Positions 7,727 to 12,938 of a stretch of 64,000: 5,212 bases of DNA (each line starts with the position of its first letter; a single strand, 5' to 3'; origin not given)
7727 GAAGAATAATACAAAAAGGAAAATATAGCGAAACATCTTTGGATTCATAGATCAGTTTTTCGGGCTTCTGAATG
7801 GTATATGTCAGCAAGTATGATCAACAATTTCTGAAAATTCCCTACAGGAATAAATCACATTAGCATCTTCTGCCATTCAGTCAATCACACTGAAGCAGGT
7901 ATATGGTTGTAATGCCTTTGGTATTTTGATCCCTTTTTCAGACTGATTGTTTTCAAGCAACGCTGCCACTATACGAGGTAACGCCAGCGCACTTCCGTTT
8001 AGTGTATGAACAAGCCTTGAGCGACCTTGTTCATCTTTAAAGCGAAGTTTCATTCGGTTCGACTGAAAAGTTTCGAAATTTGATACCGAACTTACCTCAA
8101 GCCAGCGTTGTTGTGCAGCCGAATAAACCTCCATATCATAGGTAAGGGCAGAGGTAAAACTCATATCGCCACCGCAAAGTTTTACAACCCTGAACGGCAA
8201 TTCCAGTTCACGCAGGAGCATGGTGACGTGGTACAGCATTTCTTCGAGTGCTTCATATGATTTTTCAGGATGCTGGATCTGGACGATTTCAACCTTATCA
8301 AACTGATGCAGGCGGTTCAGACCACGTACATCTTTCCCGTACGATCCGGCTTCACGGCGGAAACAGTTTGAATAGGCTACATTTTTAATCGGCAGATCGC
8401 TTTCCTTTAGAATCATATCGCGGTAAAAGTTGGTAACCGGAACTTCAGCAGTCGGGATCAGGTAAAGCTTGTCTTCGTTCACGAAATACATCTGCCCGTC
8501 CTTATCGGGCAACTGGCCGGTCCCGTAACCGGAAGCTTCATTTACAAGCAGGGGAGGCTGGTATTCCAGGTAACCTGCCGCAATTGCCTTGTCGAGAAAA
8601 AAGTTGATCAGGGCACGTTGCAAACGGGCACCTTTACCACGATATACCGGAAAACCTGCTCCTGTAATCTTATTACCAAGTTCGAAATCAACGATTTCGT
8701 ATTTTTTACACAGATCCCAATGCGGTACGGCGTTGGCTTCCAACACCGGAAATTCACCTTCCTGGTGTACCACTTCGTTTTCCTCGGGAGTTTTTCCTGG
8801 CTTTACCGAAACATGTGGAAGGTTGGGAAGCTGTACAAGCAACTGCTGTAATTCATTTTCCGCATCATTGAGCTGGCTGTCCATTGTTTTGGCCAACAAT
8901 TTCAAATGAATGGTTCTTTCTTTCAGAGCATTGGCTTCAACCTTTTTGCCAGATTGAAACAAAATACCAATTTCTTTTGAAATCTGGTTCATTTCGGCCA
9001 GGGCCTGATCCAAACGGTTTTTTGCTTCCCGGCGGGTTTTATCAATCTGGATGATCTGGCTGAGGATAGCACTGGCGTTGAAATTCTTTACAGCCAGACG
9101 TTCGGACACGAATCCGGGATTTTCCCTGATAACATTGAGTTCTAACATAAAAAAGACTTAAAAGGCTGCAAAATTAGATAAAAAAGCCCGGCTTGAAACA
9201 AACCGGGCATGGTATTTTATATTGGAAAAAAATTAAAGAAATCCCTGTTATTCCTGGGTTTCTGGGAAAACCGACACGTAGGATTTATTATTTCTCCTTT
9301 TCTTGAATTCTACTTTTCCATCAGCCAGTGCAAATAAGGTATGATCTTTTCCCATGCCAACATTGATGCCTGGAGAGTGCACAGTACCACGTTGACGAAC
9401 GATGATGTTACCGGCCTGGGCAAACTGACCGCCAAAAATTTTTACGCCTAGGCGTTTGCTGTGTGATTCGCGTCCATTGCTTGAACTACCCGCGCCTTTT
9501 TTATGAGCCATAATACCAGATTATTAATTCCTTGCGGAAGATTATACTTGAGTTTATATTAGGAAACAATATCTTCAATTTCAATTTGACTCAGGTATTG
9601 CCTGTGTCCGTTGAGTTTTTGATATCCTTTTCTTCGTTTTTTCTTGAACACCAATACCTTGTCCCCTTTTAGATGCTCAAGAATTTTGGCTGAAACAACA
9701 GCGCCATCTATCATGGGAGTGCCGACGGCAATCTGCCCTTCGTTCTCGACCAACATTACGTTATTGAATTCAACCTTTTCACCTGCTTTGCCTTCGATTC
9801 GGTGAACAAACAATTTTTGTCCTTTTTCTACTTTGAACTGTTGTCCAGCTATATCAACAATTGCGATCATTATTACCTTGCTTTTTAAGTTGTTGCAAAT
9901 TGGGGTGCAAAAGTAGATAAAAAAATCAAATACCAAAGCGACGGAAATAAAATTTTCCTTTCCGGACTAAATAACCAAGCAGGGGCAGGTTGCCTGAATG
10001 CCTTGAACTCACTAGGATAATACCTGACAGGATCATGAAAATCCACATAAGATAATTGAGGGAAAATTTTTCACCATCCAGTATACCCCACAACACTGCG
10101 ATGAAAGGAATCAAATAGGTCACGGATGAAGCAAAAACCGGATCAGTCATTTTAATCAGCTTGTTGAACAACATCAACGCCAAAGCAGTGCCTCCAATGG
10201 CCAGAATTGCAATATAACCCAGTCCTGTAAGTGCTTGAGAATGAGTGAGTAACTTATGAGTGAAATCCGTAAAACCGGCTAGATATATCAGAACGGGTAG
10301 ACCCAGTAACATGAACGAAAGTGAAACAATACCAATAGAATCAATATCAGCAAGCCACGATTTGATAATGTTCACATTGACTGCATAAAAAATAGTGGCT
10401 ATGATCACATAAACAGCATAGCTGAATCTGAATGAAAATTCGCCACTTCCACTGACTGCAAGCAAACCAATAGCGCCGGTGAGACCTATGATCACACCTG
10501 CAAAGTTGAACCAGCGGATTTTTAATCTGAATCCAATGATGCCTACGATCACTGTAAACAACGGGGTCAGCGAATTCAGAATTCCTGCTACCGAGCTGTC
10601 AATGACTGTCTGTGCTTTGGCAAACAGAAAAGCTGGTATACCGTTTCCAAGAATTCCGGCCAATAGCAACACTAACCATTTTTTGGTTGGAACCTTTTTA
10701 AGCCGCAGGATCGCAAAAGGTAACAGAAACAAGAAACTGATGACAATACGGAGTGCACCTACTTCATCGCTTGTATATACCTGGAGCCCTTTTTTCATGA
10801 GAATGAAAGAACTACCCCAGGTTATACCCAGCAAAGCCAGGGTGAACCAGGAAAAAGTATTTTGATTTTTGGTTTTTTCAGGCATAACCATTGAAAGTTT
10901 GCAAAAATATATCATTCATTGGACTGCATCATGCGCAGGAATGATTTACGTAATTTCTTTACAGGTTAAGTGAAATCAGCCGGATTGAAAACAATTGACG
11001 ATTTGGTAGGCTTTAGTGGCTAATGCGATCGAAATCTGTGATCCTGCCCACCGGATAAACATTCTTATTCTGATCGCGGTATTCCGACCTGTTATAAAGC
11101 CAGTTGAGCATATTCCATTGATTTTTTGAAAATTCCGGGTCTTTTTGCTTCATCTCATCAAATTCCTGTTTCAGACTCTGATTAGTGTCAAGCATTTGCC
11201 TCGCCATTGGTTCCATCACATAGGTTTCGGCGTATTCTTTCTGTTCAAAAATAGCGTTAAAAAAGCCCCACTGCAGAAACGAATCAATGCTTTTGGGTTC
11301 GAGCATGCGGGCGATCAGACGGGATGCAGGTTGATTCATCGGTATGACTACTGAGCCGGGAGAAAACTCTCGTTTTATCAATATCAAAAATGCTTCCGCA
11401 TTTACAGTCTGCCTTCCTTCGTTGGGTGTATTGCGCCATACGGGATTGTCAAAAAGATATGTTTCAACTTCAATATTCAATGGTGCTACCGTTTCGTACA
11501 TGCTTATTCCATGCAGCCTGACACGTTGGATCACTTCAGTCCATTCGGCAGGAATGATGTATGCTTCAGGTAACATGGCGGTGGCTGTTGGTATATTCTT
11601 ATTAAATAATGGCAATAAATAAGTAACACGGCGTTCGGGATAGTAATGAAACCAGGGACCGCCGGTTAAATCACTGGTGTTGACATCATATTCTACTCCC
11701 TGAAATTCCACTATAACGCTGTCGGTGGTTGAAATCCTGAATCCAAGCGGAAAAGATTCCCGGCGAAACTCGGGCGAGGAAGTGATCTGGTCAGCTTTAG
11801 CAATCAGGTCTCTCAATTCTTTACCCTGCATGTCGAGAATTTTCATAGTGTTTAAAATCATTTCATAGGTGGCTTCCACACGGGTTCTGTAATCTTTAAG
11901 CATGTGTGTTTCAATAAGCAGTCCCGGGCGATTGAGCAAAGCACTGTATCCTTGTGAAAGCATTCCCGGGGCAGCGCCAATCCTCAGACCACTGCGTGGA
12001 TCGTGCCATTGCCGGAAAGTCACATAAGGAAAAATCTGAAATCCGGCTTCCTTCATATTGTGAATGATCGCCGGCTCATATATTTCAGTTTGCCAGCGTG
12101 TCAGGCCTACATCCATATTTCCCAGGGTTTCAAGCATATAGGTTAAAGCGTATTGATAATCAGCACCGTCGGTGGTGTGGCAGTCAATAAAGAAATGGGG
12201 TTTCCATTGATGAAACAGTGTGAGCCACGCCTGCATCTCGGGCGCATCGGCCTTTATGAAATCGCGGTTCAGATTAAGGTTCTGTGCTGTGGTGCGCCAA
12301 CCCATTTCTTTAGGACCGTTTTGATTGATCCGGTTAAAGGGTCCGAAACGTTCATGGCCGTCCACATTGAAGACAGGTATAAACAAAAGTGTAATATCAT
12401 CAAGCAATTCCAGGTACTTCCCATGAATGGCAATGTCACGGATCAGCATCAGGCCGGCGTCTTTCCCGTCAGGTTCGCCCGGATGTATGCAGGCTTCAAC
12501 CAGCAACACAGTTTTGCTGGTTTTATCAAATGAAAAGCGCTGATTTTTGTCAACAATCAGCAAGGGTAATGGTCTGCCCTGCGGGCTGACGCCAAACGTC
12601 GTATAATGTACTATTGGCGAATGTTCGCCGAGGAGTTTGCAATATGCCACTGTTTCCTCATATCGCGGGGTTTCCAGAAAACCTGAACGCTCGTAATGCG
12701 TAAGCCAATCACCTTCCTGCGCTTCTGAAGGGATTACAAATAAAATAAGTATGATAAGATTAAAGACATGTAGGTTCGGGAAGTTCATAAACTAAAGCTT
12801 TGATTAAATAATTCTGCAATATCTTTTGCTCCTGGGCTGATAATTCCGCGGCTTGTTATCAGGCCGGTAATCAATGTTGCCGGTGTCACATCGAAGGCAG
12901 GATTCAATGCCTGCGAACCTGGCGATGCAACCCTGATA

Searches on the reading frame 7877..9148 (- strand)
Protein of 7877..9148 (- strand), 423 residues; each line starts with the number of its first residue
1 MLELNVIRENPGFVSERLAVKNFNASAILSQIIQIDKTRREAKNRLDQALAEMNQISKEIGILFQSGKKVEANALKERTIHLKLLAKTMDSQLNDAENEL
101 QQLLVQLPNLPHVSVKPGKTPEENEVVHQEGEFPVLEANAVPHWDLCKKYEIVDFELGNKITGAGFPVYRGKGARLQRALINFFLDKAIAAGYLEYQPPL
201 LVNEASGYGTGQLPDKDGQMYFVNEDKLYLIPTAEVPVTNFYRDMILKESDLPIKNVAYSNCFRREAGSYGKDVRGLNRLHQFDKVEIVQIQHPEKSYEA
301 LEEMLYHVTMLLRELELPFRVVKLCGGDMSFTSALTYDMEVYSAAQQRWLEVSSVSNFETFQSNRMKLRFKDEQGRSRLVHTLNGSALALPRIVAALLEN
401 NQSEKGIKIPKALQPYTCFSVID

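Call 92: search_protein_families(library=pfam, proteins=[window:7877-9148:-], max_evalue=0.00001)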
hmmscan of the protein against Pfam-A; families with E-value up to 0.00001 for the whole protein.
window:7877-9148:- (423 aa): 2 families
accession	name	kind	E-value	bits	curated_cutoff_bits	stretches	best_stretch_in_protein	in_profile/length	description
PF00587.30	tRNA-synt_2b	-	2.5e-39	135.6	29.3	1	224-401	7-179/179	tRNA synthetase class II core domain (G, H, P, S and T)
PF02403.27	Seryl_tRNA_N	-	4e-22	78.9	28.2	1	1-111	1-108/108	Seryl-tRNA synthetase N-terminal domain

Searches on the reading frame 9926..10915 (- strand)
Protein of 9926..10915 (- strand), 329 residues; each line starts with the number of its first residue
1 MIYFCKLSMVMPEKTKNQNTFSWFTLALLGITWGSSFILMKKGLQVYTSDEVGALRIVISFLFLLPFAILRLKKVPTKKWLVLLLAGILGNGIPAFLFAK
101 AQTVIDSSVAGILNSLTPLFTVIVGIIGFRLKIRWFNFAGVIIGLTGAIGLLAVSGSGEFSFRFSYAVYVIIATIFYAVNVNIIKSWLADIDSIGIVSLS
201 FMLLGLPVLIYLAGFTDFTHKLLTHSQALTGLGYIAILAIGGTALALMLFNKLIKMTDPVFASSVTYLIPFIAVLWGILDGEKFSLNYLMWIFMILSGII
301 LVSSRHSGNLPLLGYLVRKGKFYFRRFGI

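Call 92: search_protein_families(library=pfam, proteins=[window:9926-10915:-], max_evalue=0.00001)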
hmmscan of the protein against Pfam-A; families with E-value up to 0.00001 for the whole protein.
window:9926-10915:- (329 aa): 1 family
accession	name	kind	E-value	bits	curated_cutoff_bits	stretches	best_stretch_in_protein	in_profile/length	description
PF00892.27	EamA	-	2.6e-33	115.6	28.2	2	25-152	6-134/135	EamA-like transporter family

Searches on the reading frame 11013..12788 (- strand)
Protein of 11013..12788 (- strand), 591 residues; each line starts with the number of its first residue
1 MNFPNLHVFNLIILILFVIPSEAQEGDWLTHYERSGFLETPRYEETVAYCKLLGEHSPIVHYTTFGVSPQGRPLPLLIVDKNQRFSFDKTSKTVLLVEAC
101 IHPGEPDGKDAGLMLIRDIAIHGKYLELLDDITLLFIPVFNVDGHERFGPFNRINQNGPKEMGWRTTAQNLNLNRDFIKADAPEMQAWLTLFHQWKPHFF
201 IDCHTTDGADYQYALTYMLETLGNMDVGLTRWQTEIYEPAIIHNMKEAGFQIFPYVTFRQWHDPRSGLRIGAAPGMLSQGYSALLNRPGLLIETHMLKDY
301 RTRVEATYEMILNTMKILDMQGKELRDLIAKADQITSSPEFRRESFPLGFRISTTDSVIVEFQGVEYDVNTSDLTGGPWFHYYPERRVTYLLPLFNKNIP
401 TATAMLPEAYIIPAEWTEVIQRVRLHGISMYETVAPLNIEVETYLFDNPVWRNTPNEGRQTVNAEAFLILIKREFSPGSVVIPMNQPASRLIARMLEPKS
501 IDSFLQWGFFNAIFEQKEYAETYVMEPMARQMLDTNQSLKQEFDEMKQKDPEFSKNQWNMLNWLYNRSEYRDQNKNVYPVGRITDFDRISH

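Call 92: search_protein_families(library=pfam, proteins=[window:11013-12788:-], max_evalue=0.00001)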
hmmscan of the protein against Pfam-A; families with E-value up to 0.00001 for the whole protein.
window:11013-12788:- (591 aa): 1 family
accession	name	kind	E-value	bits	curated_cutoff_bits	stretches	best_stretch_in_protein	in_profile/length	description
PF00246.29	Peptidase_M14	-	1.5e-16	61.3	21.6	1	49-179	4-135/286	Zinc carboxypeptidase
